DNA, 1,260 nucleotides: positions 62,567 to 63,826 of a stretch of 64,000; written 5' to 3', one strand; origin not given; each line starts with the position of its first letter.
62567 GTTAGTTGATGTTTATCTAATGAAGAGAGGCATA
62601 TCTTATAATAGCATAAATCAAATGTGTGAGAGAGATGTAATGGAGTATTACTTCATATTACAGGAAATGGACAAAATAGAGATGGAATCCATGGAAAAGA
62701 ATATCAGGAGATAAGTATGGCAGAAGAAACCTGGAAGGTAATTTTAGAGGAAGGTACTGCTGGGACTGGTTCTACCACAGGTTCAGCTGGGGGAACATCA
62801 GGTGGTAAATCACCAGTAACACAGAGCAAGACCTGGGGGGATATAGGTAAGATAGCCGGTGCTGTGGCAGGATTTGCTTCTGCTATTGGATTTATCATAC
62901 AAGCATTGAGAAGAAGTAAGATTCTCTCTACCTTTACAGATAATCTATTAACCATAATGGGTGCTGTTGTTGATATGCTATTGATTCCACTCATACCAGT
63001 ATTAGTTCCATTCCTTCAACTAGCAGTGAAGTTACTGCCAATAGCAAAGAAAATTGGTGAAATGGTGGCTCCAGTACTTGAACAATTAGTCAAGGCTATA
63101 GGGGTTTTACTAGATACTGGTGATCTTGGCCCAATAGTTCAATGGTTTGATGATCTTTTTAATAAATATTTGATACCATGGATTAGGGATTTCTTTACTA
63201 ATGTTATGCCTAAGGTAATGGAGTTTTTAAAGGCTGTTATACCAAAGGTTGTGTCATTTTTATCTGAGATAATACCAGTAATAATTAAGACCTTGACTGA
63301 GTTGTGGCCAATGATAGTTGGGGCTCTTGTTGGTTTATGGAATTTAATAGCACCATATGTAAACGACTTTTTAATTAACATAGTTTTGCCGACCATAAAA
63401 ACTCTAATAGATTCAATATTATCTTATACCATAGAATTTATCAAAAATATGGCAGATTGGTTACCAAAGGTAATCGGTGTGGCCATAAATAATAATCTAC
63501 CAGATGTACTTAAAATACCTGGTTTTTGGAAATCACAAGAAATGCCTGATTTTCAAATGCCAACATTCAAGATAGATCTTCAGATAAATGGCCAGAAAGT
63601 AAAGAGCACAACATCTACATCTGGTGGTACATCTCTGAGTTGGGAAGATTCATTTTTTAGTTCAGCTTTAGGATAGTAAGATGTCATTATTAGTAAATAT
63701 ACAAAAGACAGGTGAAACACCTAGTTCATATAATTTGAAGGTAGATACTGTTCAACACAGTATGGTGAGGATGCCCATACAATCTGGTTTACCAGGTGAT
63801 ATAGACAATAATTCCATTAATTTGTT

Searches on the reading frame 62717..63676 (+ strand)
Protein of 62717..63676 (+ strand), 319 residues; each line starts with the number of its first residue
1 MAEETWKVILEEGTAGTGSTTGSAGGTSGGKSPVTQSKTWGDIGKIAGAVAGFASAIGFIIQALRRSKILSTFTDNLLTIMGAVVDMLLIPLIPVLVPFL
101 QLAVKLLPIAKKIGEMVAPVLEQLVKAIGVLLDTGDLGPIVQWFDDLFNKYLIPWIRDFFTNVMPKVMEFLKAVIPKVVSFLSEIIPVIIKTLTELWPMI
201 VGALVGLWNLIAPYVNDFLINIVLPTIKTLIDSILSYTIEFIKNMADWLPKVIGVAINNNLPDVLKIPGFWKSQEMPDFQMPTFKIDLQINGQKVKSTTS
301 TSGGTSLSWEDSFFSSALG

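Call 6: search_protein_families(library=phrogs, proteins=[window:62717-63676:+], max_evalue=0.01)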
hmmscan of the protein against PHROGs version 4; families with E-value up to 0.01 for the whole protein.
window:62717-63676:+ (319 aa): 14 families
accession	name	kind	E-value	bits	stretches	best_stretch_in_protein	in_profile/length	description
phrog_305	-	tail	1.3e-08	35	1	48-256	383-550/1001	tail length tape measure protein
phrog_4200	-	tail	2e-07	30.9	1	43-249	298-496/732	tail length tape measure protein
phrog_5493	-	tail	3.4e-06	26.6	1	59-258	700-868/1102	tail length tape measure protein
phrog_1272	-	tail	3.5e-06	26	1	41-259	653-910/1606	tail length tape measure protein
phrog_4372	-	tail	8.3e-06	24.5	1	160-258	1152-1253/1681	tail length tape measure protein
phrog_58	-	tail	9.8e-06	25.2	1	44-258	630-836/1544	tail length tape measure protein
phrog_6090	-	tail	9.4e-05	21.2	1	54-267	803-977/1853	tail length tape measure protein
phrog_1204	-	tail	0.00034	19.6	1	36-257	679-895/1483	tail protein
phrog_5448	-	tail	0.0016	16.3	1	39-246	1548-1748/3103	tail length tape measure protein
phrog_15478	-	tail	0.0029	17.4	1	39-270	127-342/456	tail length tape measure protein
phrog_3981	-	tail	0.0032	17.6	1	17-270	203-474/584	tail length tape measure protein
phrog_7334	-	unknown function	0.0032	16.6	1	150-261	26-135/1078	-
phrog_694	-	tail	0.0064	15.8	1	162-259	266-361/851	baseplate hub and tail lysozyme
phrog_991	-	tail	0.0078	14.7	1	37-284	557-835/1966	tail length tape measure protein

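Call 7: search_protein_families(library=pfam, proteins=[window:62717-63676:+], max_evalue=0.1)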
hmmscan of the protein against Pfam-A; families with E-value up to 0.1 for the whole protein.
window:62717-63676:+ (319 aa): 0 families
